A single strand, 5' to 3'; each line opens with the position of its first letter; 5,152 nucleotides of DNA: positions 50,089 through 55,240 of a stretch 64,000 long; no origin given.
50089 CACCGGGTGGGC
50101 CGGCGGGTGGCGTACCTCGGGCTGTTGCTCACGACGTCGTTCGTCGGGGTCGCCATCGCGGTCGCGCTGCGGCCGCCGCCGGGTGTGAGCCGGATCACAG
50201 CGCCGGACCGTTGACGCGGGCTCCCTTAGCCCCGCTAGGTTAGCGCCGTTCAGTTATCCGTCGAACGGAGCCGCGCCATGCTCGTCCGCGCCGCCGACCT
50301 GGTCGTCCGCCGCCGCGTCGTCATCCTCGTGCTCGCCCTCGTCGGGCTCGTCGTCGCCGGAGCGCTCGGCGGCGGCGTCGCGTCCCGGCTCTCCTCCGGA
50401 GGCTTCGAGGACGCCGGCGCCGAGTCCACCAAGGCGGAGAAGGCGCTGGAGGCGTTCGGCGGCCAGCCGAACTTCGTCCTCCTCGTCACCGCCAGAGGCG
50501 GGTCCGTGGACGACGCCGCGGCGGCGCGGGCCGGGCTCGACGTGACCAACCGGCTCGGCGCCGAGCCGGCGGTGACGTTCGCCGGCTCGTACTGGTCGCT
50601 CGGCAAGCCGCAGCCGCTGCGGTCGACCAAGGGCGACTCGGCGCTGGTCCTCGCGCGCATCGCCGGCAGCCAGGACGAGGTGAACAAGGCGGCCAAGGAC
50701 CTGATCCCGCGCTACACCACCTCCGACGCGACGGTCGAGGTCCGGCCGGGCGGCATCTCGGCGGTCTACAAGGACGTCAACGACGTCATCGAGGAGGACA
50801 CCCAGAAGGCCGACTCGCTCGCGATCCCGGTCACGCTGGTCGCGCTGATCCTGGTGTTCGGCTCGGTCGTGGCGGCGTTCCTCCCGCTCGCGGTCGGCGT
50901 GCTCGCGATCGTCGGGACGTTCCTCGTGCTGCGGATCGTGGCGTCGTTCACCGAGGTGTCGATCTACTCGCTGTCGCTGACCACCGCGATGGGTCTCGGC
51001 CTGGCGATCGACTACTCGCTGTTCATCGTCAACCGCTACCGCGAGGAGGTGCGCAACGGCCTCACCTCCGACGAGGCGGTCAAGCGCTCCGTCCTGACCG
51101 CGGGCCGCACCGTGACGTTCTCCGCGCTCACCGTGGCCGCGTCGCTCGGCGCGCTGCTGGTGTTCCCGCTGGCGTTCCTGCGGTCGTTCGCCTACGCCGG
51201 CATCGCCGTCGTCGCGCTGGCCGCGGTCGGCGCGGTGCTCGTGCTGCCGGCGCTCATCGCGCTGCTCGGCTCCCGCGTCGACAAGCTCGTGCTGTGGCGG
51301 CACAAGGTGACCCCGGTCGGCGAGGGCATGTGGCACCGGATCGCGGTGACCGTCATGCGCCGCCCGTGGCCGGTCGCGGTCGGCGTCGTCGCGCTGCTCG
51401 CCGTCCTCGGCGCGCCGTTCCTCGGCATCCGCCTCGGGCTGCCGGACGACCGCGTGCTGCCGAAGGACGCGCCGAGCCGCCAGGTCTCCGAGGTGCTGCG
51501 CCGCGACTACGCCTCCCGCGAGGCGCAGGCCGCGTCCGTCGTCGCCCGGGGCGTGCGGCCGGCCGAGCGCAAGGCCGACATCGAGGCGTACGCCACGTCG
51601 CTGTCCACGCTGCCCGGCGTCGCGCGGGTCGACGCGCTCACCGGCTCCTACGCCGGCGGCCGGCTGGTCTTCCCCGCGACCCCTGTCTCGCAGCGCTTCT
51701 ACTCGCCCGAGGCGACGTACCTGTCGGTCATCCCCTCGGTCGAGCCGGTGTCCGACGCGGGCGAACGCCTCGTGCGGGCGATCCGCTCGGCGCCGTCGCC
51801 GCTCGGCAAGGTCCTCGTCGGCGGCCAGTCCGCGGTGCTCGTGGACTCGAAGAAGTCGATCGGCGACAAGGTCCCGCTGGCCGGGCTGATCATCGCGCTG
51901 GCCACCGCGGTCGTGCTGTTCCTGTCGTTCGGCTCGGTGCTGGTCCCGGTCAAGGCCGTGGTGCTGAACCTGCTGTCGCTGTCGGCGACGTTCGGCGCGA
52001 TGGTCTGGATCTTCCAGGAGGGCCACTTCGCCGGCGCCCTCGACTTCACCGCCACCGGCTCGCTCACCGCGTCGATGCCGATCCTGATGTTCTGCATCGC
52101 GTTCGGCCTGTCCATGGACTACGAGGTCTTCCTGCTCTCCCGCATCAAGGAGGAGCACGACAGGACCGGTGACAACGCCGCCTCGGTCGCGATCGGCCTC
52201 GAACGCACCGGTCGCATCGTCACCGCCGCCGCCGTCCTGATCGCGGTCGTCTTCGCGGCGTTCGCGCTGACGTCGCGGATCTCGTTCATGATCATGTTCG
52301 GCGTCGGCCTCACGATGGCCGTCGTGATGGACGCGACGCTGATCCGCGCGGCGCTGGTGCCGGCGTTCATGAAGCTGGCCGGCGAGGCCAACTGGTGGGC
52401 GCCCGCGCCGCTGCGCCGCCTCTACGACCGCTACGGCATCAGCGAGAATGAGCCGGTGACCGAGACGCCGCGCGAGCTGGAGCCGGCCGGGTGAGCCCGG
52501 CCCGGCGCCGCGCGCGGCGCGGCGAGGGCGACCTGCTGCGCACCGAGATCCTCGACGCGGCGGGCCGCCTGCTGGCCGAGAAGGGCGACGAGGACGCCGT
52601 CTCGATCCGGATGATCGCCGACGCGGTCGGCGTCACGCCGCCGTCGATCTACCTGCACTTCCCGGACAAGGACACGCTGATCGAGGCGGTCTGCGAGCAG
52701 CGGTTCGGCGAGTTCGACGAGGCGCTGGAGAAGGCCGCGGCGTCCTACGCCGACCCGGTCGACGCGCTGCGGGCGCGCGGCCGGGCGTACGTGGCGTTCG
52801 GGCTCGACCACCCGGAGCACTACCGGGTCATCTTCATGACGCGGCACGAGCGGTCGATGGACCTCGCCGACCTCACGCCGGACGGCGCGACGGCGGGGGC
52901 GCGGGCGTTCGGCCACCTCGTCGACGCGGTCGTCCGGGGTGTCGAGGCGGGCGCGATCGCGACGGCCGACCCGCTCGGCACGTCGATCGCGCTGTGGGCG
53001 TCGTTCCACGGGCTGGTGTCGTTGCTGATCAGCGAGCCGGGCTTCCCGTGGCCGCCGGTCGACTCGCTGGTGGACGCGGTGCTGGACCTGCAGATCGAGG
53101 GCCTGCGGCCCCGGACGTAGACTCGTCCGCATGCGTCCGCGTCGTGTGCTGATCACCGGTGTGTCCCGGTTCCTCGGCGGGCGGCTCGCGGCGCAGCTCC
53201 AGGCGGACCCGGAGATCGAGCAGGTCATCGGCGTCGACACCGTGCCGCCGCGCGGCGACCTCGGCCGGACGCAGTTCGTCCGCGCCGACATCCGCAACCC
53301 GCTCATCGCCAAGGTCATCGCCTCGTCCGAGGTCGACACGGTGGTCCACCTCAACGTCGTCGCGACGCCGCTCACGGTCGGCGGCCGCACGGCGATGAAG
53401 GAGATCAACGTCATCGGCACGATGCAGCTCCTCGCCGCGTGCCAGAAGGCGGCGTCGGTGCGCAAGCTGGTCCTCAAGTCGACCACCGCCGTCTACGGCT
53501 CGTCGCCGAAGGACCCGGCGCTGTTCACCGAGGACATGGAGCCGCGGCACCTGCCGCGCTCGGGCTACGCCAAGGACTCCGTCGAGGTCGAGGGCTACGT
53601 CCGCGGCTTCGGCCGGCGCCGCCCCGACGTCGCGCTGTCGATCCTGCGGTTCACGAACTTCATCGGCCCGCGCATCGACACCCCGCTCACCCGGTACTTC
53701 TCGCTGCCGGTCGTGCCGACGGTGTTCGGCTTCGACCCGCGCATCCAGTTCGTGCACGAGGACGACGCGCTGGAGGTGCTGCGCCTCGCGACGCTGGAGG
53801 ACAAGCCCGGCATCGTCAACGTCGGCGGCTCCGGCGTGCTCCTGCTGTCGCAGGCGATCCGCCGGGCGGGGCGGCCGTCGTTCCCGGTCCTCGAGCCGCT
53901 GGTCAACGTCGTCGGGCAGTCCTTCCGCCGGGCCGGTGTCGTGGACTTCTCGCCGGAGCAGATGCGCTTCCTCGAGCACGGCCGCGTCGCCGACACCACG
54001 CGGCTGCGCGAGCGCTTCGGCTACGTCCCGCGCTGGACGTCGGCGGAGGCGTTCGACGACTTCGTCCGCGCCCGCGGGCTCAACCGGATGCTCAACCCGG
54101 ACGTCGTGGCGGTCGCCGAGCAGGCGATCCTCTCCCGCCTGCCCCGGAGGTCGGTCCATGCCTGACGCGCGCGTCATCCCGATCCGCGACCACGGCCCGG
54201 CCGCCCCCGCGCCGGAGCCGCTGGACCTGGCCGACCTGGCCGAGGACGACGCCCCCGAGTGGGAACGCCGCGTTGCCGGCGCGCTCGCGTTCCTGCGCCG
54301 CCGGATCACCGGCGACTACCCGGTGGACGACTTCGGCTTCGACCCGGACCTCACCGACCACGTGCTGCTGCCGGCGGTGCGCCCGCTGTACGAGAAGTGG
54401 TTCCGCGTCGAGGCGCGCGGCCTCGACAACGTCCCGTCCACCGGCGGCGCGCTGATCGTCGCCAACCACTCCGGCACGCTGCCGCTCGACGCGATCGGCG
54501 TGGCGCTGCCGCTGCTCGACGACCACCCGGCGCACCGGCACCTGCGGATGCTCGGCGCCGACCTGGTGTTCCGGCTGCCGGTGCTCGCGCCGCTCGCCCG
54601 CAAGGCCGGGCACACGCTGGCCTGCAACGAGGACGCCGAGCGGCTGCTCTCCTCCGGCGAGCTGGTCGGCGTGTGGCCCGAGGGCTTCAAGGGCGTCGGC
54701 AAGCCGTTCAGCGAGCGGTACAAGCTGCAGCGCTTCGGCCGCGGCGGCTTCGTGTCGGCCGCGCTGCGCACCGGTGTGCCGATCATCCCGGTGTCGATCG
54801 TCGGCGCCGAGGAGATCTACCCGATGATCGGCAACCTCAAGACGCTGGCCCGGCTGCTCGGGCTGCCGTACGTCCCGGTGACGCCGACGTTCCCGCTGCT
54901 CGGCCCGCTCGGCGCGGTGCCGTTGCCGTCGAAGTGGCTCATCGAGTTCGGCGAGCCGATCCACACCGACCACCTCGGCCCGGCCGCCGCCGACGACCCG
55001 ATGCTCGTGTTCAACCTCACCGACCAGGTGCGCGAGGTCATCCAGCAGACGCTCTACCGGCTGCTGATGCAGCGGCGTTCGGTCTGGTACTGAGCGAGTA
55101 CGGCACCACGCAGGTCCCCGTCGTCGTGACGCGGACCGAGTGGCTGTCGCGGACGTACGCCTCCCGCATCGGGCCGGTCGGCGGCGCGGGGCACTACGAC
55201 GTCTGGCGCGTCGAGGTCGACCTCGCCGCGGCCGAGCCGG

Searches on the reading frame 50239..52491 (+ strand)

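Call 54: search_protein_families(library=pfam, proteins=[window:50239-52491:+], max_evalue=0.000001)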
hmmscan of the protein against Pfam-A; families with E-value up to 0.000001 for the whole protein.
window:50239-52491:+ (751 aa): 1 family
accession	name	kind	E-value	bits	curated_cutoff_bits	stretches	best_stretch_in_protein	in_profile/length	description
PF03176.21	MMPL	-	3.6e-67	227.1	20.5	2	58-378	4-332/333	MMPL family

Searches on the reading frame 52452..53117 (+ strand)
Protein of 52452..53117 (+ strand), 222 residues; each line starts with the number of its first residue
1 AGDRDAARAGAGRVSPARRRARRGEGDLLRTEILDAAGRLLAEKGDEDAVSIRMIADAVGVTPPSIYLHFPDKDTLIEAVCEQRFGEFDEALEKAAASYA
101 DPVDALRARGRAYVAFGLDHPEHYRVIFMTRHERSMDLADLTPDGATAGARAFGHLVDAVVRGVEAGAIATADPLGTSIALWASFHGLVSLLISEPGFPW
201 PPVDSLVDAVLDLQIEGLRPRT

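Call 54: search_protein_families(library=pfam, proteins=[window:52452-53117:+], max_evalue=0.000001)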
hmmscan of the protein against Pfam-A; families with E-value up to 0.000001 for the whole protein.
window:52452-53117:+ (222 aa): 2 families
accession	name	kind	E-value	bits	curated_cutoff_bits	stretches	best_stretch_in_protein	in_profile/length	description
PF13305.11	TetR_C_33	-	6.4e-18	65.7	26.8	1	106-213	1-98/103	Tetracyclin repressor-like, C-terminal domain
PF00440.29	TetR_N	-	2.2e-13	50.2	24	1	33-80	1-47/47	Bacterial regulatory proteins, tetR family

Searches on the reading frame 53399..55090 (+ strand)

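Call 54: search_protein_families(library=pfam, proteins=[window:53399-55090:+], max_evalue=0.000001)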
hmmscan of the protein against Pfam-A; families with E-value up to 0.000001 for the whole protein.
window:53399-55090:+ (564 aa): 1 family
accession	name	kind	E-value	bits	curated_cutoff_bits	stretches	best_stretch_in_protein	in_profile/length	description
PF01553.26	Acyltransferase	-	4.3e-17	62.6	23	1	336-467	1-131/132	Acyltransferase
